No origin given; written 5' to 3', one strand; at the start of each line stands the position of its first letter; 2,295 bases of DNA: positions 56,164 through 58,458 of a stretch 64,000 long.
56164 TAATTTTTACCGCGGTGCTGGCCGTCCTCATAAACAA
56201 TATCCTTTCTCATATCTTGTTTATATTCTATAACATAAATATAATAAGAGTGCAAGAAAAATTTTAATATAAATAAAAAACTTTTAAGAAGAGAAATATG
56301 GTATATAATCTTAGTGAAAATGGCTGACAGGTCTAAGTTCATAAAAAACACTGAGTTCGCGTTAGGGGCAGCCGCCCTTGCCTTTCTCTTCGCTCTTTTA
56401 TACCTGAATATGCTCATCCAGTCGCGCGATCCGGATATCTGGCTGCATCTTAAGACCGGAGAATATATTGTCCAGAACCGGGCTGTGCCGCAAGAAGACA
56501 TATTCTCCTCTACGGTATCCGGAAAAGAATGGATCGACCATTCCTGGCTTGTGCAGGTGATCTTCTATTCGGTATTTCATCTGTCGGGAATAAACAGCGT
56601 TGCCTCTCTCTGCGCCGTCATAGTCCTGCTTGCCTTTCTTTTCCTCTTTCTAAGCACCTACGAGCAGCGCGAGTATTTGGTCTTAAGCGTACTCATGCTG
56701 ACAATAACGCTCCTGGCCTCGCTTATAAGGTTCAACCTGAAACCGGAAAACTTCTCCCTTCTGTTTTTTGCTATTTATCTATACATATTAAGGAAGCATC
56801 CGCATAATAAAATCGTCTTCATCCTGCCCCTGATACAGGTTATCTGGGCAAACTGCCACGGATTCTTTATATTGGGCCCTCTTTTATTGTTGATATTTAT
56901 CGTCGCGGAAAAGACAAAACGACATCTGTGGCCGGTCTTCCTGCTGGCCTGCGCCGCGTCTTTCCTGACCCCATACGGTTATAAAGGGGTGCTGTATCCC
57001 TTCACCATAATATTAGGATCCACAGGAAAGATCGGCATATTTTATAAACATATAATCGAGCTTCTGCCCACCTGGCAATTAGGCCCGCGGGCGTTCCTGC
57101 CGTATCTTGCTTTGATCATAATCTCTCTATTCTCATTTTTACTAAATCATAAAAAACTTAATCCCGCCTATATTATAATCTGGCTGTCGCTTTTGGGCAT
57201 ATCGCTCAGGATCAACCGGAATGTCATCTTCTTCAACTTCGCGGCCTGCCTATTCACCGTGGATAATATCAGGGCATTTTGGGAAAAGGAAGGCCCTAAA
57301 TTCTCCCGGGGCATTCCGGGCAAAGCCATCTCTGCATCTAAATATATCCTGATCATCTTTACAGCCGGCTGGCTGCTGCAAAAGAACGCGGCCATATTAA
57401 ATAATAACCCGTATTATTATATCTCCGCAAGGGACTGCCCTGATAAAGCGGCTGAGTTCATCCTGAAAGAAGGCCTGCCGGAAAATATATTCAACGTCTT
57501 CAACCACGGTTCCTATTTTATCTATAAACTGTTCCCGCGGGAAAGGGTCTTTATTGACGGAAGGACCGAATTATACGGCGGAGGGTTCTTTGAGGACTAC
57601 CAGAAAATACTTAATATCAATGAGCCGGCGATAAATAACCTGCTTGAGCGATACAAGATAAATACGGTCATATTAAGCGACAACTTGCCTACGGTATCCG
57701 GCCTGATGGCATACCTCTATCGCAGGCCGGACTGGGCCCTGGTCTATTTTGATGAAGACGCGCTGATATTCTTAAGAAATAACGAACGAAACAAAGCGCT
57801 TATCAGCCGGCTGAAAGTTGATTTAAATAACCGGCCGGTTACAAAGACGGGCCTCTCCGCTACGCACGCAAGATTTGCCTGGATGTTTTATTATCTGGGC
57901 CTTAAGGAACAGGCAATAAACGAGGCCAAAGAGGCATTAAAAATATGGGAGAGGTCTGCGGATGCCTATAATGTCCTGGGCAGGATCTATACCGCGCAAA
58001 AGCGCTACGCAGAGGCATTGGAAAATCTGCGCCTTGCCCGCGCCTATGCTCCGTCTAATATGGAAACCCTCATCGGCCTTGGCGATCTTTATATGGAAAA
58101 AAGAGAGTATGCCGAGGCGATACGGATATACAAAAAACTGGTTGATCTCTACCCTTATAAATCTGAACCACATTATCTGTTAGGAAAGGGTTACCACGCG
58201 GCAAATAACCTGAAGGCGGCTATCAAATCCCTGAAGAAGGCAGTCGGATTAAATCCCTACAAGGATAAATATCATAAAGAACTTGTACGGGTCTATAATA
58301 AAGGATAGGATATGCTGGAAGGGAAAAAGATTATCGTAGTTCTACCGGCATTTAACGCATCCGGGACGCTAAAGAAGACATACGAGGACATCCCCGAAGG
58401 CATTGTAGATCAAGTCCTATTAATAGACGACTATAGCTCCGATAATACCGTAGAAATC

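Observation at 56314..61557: GT-C (PMT/ArnT-like, TPR-tailed) + GT2 polyprenol-P-sugar synthase + membrane spermidine-synthase-like gene cluster divergently adjacent to the tad/giant operon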

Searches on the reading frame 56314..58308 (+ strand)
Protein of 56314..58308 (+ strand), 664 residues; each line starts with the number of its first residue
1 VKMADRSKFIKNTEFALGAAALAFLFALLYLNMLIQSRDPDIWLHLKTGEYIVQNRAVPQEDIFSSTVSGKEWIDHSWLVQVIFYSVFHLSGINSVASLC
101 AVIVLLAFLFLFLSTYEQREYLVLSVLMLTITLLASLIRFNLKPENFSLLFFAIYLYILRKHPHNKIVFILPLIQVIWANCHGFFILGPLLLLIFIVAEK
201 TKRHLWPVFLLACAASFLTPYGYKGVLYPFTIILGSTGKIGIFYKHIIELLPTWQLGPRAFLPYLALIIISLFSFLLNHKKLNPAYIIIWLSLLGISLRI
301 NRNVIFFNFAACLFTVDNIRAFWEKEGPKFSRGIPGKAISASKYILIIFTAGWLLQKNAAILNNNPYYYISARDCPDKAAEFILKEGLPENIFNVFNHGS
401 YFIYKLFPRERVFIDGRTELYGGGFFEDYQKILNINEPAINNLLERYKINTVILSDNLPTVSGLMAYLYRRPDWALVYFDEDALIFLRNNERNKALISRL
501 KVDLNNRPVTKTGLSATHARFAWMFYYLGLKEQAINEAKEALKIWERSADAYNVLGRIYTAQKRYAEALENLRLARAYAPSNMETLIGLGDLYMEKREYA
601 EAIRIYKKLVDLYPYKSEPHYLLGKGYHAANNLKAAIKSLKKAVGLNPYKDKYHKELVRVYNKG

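Call 5: search_protein_families(library=pfam, proteins=[window:56314-58308:+], max_evalue=0.01)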
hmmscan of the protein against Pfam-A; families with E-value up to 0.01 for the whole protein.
window:56314-58308:+ (664 aa): 16 families
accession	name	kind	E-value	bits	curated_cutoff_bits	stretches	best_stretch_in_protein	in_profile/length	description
PF07719.23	TPR_2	-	4.1e-14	51.9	27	2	584-614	2-32/34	Tetratricopeptide repeat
PF14559.12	TPR_19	-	3.1e-12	47.1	25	2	560-615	2-57/68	Tetratricopeptide repeat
PF13432.12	TPR_16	-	1.5e-11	44.9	32.7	3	589-649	3-63/65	Tetratricopeptide repeat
PF13181.12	TPR_8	-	3.1e-11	42.9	25.7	1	586-614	4-32/34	Tetratricopeptide repeat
PF13424.12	TPR_12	-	5.9e-10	39.6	30.1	1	584-644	4-72/77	Tetratricopeptide repeat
PF00515.34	TPR_1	-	6e-10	39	27.8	1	549-582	1-34/34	Tetratricopeptide repeat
PF13414.12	TPR_11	-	1.7e-09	37.6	26.8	2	556-595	1-40/42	TPR repeat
PF13176.12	TPR_7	-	1.1e-08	35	27.9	1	585-612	1-28/36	Tetratricopeptide repeat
PF13428.12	TPR_14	-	1.1e-07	32.3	23.5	0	585-624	3-42/44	Tetratricopeptide repeat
PF13374.12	TPR_10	-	3.9e-07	30.3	27.5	1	549-575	2-28/42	Tetratricopeptide repeat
PF23914.1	TPR_CcmH_CycH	-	2.4e-05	24.7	42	0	549-610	50-114/158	Cytochrome c-type biogenesis protein H TPR domain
PF13431.12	TPR_17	-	2.8e-05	24.5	24.4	0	547-570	11-34/34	Tetratricopeptide repeat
PF12895.13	ANAPC3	-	6.5e-05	23.6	27.2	0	579-643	19-82/82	Anaphase-promoting complex, cyclosome, subunit 3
PF13174.12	TPR_6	-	0.00012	22.9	26.3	1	586-614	3-31/33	Tetratricopeptide repeat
PF25063.1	ARM_TT21_C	-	0.00033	21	35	1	531-614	111-195/209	Tetratricopeptide repeat protein 21 C-terminal ARM domain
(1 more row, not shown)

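Call 6: search_protein_families(library=ncbifam, proteins=[window:56314-58308:+], max_evalue=0.01)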
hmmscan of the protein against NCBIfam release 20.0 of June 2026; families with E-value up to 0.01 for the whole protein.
window:56314-58308:+ (664 aa): 14 families
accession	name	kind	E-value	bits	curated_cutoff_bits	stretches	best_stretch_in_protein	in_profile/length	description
NF040959.1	MamA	equivalog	5.1e-15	55.5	200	1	529-662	51-184/204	magnetosome protein MamA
TIGR02917.1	PEP_TPR_lipo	equivalog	2e-13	49.2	312.2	1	532-661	516-645/899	XrtA/PEP-CTERM system TPR-repeat protein PrsT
TIGR02552.1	LcrH_SycD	equivalog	2.5e-10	40.2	104.8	1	561-654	30-123/136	SycD/LcrH family type III secretion system chaperone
NF033762.1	social_mot_Tgl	equivalog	1.9e-08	34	225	1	532-662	48-181/252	social motility TPR repeat lipoprotein Tgl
TIGR02521.1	type_IV_pilW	equivalog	1.6e-07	31.1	154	1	534-615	121-201/234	type IV pilus biogenesis/stability protein PilW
TIGR02795.1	tol_pal_ybgF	equivalog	7.6e-06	26.5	90.1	2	592-657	11-79/119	tol-pal system protein YbgF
TIGR03939.1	PGA_TPR_OMP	equivalog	5.4e-05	21.6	366.65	1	530-660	68-197/800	poly-beta-1,6 N-acetyl-D-glucosamine export porin PgaA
NF008391.2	PRK11189.1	equivalog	9.5e-05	22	250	1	495-624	45-177/297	lipoprotein NlpI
NF008756.0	PRK11788.1-4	equivalog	0.00013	21.2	474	0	581-662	67-152/389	lipopolysaccharide assembly protein LapB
NF033920.0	C39_PA2778_fam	equivalog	0.001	18.5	150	0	568-647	175-254/255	PA2778 family cysteine peptidase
NF047371.1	FlcA_CTERM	equivalog_domain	0.0024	16.4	300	1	531-649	381-505/646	periplasmic flagellar collar protein FlcA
TIGR00540.1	TPR_hemY_coli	hypoth_equivalog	0.0033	16.2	142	1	529-608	306-384/385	heme biosynthesis-associated TPR protein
NF008757.0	PRK11788.1-5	equivalog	0.0036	16.5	363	1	533-643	198-308/388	lipopolysaccharide assembly protein LapB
NF047558.1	TPR_END_plus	domain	0.0091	15.9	32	0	620-649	2-31/56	TPR end-of-group domain-containing protein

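Call 10: find_homologous_proteins(query=window:56314-58308:+)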
Query window:56314-58308:+ (664 aa): 211 proteins with E <= 0.001 among 8000 candidates; the best 120 are listed.
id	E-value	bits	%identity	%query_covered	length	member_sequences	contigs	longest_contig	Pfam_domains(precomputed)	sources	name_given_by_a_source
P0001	0.0e+0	1492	100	100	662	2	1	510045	PF23914.2,PF13414.13,PF13176.13,PF13428.13,PF13374.13,PF14559.13,PF00515.35,PF13424.13,PF21033.5,PF13432.13,PF13181.13,PF07719.24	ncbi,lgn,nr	ncbi:MAG: tetratricopeptide repeat protein [Candidatus Omnitrophica bacterium]|nr:tetratricopeptide 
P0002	7.9e-227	773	54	99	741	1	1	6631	PF13431.13,PF13414.13,PF13176.13,PF13428.13,PF14559.13,PF00515.35,PF12895.14,PF13424.13,PF21033.5,PF13432.13,PF13181.13,PF07719.24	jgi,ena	-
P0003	1.6e-216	739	52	97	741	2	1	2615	PF14559.13,PF13431.13,PF13414.13,PF00515.35,PF13424.13,PF13432.13,PF13428.13,PF13181.13,PF07719.24,PF13174.13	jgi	jgi:tetratricopeptide (TPR) repeat protein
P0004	9.7e-203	693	51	98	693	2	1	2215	PF14559.13,PF13431.13,PF13414.13,PF00515.35,PF13424.13,PF21033.5,PF13432.13,PF13428.13,PF13181.13,PF07719.24,PF13174.13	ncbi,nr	ncbi:MAG: tetratricopeptide repeat protein, partial [Candidatus Omnitrophica bacterium]|nr:tetratric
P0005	2.5e-198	679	50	100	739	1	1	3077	PF14559.13,PF13431.13,PF13414.13,PF00515.35,PF13432.13,PF13428.13,PF13181.13,PF07719.24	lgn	-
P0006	4.2e-196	672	49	100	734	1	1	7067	PF13431.13,PF23914.2,PF13414.13,PF13176.13,PF13428.13,PF13374.13,PF14559.13,PF13371.13,PF00515.35,PF12895.14,PF13424.13,PF21033.5,PF13432.13,PF13181.13,PF07719.24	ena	-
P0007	1.9e-195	669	48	99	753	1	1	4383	PF13431.13,PF13414.13,PF13428.13,PF14559.13,PF00515.35,PF12895.14,PF13424.13,PF21033.5,PF13432.13,PF13181.13,PF07719.24,PF13174.13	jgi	jgi:tetratricopeptide (TPR) repeat protein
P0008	2.3e-195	669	48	99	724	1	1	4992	PF14559.13,PF13431.13,PF13414.13,PF00515.35,PF13424.13,PF21033.5,PF13432.13,PF13428.13,PF13181.13,PF07719.24,PF13174.13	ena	-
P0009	2.8e-195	669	49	99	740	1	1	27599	PF25063.1,PF13431.13,PF13414.13,PF13176.13,PF13428.13,PF14559.13,PF00515.35,PF12895.14,PF13424.13,PF13432.13,PF13181.13,PF07719.24,PF13174.13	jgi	-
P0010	9.7e-195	667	51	99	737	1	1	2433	PF14559.13,PF13414.13,PF00515.35,PF13424.13,PF13176.13,PF13432.13,PF13428.13,PF13181.13,PF07719.24,PF13374.13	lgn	-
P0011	3.6e-193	662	49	100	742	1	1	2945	PF14559.13,PF25063.1,PF13431.13,PF13414.13,PF00515.35,PF13424.13,PF13176.13,PF13432.13,PF13428.13,PF13181.13,PF07719.24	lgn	-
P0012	6.5e-193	661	49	100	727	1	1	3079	PF14559.13,PF13431.13,PF13414.13,PF00515.35,PF13424.13,PF13176.13,PF13432.13,PF13428.13,PF13181.13,PF07719.24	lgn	-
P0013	1.0e-192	660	49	100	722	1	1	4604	PF14559.13,PF13431.13,PF13414.13,PF00515.35,PF13424.13,PF13432.13,PF13428.13,PF13181.13,PF07719.24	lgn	-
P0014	2.6e-192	659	49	99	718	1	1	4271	PF13431.13,PF23914.2,PF13414.13,PF13176.13,PF13428.13,PF14559.13,PF00515.35,PF13424.13,PF21033.5,PF13432.13,PF13181.13,PF07719.24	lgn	-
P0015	7.6e-192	657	49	100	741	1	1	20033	PF25063.1,PF13424.13,PF13176.13,PF13432.13,PF13428.13,PF13181.13,PF07719.24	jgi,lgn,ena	-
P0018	6.0e-188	645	47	100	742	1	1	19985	PF14559.13,PF13431.13,PF13414.13,PF00515.35,PF13424.13,PF13176.13,PF13432.13,PF13428.13,PF13181.13,PF07719.24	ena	-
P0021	1.8e-186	640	47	100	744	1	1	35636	PF25063.1,PF13431.13,PF13414.13,PF13176.13,PF13428.13,PF13374.13,PF14559.13,PF00515.35,PF12895.14,PF13424.13,PF13432.13,PF13181.13,PF07719.24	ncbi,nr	ncbi:MAG: tetratricopeptide repeat protein [Candidatus Omnitrophica bacterium]|nr:tetratricopeptide 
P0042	8.7e-156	538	42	99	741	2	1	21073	PF13431.13,PF23914.2,PF13414.13,PF13176.13,PF13428.13,PF13374.13,PF14559.13,PF24575.2,PF00515.35,PF12895.14,PF13424.13,PF13432.13,PF13181.13,PF07719.24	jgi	-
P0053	1.0e-145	505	41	98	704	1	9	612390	PF14559.13,PF00515.35,PF13432.13,PF13428.13,PF13181.13,PF07719.24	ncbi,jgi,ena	-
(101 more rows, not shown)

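Call 13: search_solved_structures(query=A1, max_evalue=10)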
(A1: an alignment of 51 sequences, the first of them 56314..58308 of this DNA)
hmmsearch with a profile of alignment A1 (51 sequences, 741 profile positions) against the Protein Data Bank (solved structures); distinct sequences matched with E-value up to 10: 448 (the best 60 are shown).
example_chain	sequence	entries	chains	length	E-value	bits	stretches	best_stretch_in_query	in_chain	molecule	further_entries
9qhb_A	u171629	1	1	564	5.5e-98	332.1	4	580-737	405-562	Engineered tetratricopeptide repeat protein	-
6eou_A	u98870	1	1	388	6.5e-57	196.3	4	573-733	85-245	UDP-N-acetylglucosamine--peptide N-acetylglucosaminyltransferase 110 kDa subunit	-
1w3b_A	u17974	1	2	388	6.8e-54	186.3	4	562-720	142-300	UDP-N-ACETYLGLUCOSAMINE--PEPTIDE N-ACETYLGLUCOSAMINYLTRANSFERASE 110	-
8bu0_A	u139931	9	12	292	4.8e-53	183.5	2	580-737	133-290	Consensus tetratricopeptide repeat protein | Crystal structure of an 8-repeat consensus TPR superhelix with Zinc. | Monomer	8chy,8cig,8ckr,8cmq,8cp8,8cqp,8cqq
9qhc_A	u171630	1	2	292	1.9e-50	174.9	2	580-737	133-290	Engineered tetratricopeptide repeat protein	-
7yea_A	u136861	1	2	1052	4.3e-45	157.2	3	554-734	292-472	UDP-N-acetylglucosamine--peptide N-acetylglucosaminyltransferase 110 kDa subunit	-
7yeh_B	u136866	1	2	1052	4.3e-45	157.2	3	554-734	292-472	UDP-N-acetylglucosamine--peptide N-acetylglucosaminyltransferase 110 kDa subunit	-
7ntf_A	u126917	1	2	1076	5.4e-45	156.9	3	554-734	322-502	Isoform 1 of UDP-N-acetylglucosamine--peptide N-acetylglucosaminyltransferase 110 kDa subu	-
7y4i_A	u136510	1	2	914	1.4e-31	112.5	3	578-692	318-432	Probable UDP-N-acetylglucosamine--peptide N-acetylglucosaminyltransferase SPINDLY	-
8dtf_A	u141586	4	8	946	1.8e-31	112.2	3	576-692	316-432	Probable UDP-N-acetylglucosamine--peptide N-acetylglucosaminyltransferase SPINDLY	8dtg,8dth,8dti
9eh1_Q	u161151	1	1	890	1.8e-29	105.5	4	588-724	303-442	RNA polymerase-associated protein CTR9 homolog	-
8fgw_D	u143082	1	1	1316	2.6e-29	105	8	594-722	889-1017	Tetratricopeptide repeat protein 21B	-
9g8o_B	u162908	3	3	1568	4.4e-29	104.2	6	559-693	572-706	Superkiller complex protein 3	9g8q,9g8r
7qdr_B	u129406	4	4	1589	4.6e-29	104.2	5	559-693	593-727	Tetratricopeptide repeat protein 37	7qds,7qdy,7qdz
8bbe_D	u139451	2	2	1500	8.3e-29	103.3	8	594-722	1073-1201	SNAP-tag,Tetratricopeptide repeat protein 21B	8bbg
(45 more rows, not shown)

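Call 18: find_encoding_contigs(protein=P0001, flank=10000, max_places=2)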
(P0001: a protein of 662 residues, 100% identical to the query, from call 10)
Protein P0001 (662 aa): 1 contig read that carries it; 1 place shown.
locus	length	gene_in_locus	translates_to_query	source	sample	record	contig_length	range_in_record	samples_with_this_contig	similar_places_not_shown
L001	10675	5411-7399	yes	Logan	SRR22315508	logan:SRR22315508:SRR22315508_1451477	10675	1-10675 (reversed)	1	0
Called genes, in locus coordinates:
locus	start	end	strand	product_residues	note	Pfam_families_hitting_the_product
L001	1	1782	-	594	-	?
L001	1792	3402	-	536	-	PF13629:T2SS-T3SS_pil_N, PF00263:Secretin, PF03544:TonB_C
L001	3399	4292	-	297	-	PF08666:SAF, PF13144:ChapFlgA (weak), PF16976:RcpC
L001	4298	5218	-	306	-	PF13145:Rotamase_2, PF00639:Rotamase, PF13616:Rotamase_3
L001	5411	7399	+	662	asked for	PF00515:TPR_1 (faint), PF07719:TPR_2 (faint), PF13181:TPR_8 (faint), PF13374:TPR_10 (faint), PF13428:TPR_14 (faint), PF13432:TPR_16 (faint), PF13424:TPR_12 (weak), PF14559:TPR_19, +4 more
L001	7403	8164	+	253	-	PF00535:Glycos_transf_2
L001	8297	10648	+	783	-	-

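Call 19: find_encoding_contigs(protein=P0053, flank=10000, max_places=2)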
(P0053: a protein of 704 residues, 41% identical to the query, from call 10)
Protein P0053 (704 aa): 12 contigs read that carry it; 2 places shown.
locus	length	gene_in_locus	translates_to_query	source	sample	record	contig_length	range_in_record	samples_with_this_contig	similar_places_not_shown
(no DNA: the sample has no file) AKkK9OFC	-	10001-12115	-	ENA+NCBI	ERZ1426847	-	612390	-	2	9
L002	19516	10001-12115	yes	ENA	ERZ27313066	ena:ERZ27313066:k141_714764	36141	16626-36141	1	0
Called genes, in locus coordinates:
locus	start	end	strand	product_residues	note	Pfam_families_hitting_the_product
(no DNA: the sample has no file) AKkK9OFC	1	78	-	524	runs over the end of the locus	PF03023:MurJ, PF13440:Polysacc_synt_3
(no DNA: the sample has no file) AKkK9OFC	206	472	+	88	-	PF01649:Ribosomal_S20p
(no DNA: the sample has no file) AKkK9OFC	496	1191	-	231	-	PF06144:DNA_pol3_delta (weak), PF21694:DNA_pol3_delta_C (faint)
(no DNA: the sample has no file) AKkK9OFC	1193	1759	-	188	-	PF04390:LptE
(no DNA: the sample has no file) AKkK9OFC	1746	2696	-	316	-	PF13512:TPR_18 (faint), PF14559:TPR_19 (faint), PF07719:TPR_2 (faint), PF13174:TPR_6 (faint), PF13181:TPR_8 (faint), PF13424:TPR_12 (weak), PF13432:TPR_16, PF13525:YfiO, +2 more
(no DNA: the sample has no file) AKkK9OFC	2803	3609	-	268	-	PF16258:DUF4912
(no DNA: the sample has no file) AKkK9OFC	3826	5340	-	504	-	PF13567:DUF4131, PF03772:Competence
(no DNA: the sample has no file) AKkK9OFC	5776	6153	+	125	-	PF00072:Response_reg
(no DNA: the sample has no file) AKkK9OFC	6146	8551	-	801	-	PF00133:tRNA-synt_1, PF01406:tRNA-synt_1e (faint), PF09334:tRNA-synt_1g, PF13603:tRNA-synt_1_2, PF00133:tRNA-synt_1, PF09334:tRNA-synt_1g (weak), PF08264:Anticodon_1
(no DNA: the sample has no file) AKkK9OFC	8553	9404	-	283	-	PF01261:AP_endonuc_2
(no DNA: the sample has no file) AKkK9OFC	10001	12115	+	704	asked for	PF00515:TPR_1 (faint), PF07719:TPR_2 (faint), PF13181:TPR_8 (faint), PF13428:TPR_14 (faint), PF14559:TPR_19 (faint), PF13432:TPR_16 (weak)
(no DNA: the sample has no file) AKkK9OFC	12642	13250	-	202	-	PF25182:NonGDSL (weak), PF00657:Lipase_GDSL, PF13472:Lipase_GDSL_2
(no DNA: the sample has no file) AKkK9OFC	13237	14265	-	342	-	PF21016:RlmN_N, PF04055:Radical_SAM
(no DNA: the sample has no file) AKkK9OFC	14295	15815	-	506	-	PF00501:AMP-binding, PF13193:AMP-binding_C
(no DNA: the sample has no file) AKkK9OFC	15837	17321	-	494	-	PF00171:Aldedh, PF07368:DUF1487 (faint)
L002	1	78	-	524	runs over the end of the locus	PF03023:MurJ, PF13440:Polysacc_synt_3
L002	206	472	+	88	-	PF01649:Ribosomal_S20p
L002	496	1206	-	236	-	PF06144:DNA_pol3_delta (weak), PF21694:DNA_pol3_delta_C (faint)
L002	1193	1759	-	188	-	PF04390:LptE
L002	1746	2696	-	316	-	PF13512:TPR_18 (faint), PF14559:TPR_19 (faint), PF07719:TPR_2 (faint), PF13174:TPR_6 (faint), PF13181:TPR_8 (faint), PF13424:TPR_12 (weak), PF13432:TPR_16, PF13525:YfiO, +2 more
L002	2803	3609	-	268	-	PF16258:DUF4912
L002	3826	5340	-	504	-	PF13567:DUF4131, PF03772:Competence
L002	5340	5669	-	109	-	PF12836:HHH_3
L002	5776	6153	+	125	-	PF00072:Response_reg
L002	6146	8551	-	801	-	PF00133:tRNA-synt_1, PF01406:tRNA-synt_1e (faint), PF09334:tRNA-synt_1g, PF13603:tRNA-synt_1_2, PF00133:tRNA-synt_1, PF09334:tRNA-synt_1g (weak), PF08264:Anticodon_1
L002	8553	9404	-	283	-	PF01261:AP_endonuc_2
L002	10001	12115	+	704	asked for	PF00515:TPR_1 (faint), PF07719:TPR_2 (faint), PF13181:TPR_8 (faint), PF13428:TPR_14 (faint), PF14559:TPR_19 (faint), PF13432:TPR_16 (weak)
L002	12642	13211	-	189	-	PF25182:NonGDSL (weak), PF00657:Lipase_GDSL, PF13472:Lipase_GDSL_2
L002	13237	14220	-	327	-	PF21016:RlmN_N, PF04055:Radical_SAM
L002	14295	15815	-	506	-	PF00501:AMP-binding, PF13193:AMP-binding_C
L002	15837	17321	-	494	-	PF00171:Aldedh, PF07368:DUF1487 (faint)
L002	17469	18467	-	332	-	PF00596:Aldolase_II, PF02036:SCP2 (faint)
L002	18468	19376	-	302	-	PF01008:IF-2B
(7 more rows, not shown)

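Call 20: predict_structure(alignment_id=A1)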
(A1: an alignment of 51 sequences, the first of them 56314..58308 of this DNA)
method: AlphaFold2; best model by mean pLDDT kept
length: 664 residues; sequences in the alignment: 51
mean_pLDDT: 92.2   pTM: 0.90
mean pLDDT of the five models: 92.2, 91.2, 90.9, 90.3, 89.4
residues with pLDDT >= 90: 523; 70-90: 126; 50-70: 9; < 50: 6
segments of 3 or more residues with pLDDT < 50: 368-372
pLDDT, mean of each block of 10 residues (from residue 1): 71 93 97 83 94 96 92 93 97 92 98 93 96 95 95 97 96 98 96 92 92 96 91 81 84 88 96 94 94 95 96 96 85 79 93 96 66 75 94 89 93 85 89 92 93 89 94 96 94 96 87 82 95 96 93 98 98 97 96 98 98 93 98 98 94 96 94
secondary structure, 60 per line:
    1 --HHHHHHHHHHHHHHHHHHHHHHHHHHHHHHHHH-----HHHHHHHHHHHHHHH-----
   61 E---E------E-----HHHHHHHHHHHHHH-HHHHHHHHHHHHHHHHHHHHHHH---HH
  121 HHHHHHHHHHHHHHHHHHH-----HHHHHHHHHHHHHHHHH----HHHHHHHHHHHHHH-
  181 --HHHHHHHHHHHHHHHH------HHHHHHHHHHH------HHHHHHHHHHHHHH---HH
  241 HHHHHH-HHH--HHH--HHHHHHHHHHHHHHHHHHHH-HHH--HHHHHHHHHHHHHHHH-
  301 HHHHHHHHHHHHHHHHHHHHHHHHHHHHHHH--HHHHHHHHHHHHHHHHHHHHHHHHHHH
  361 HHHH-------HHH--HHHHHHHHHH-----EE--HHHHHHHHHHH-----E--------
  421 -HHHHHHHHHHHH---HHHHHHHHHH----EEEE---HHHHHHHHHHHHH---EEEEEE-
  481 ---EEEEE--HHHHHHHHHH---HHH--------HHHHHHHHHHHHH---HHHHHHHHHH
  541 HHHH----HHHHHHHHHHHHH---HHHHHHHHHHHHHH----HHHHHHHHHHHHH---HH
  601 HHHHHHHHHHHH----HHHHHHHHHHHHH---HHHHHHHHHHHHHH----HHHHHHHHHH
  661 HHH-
elements in order: H3-35 H41-55 H78-91 H93-115 H119-139 H145-161 H166-179 H183-198 H205-215 H222-235 H239-246 H258-277 H284-299 H301-331 H334-364 H377-386 H396-406 H422-433 H437-446 E451-454 H458-470 E474-479 E484-488 H491-500 H515-527 H531-544 H549-561 H565-578 H583-595 H599-612 H617-629 H633-646 H651-663

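Call 21: find_encoding_contigs(protein=P0021, flank=10000, max_places=1)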
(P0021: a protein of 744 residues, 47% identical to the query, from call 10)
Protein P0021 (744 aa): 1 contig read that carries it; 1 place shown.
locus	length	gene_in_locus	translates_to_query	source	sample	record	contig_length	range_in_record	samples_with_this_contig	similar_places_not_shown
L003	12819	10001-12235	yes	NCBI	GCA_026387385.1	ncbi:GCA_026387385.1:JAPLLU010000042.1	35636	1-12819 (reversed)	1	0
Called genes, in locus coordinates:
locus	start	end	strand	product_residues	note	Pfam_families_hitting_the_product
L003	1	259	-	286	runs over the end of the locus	PF00482:T2SSF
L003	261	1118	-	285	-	PF00482:T2SSF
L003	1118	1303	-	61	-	-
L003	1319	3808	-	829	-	-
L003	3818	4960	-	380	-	-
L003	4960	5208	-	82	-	-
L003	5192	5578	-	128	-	-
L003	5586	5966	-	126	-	-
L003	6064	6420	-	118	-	-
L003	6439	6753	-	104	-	-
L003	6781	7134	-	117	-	-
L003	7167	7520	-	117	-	-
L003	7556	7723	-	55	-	-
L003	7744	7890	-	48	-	-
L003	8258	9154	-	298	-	-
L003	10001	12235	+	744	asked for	PF00515:TPR_1 (faint), PF07719:TPR_2 (faint), PF13424:TPR_12 (faint), PF13428:TPR_14 (faint), PF13431:TPR_17 (faint), PF13432:TPR_16 (weak), PF13414:TPR_11 (weak), PF13181:TPR_8 (weak), +5 more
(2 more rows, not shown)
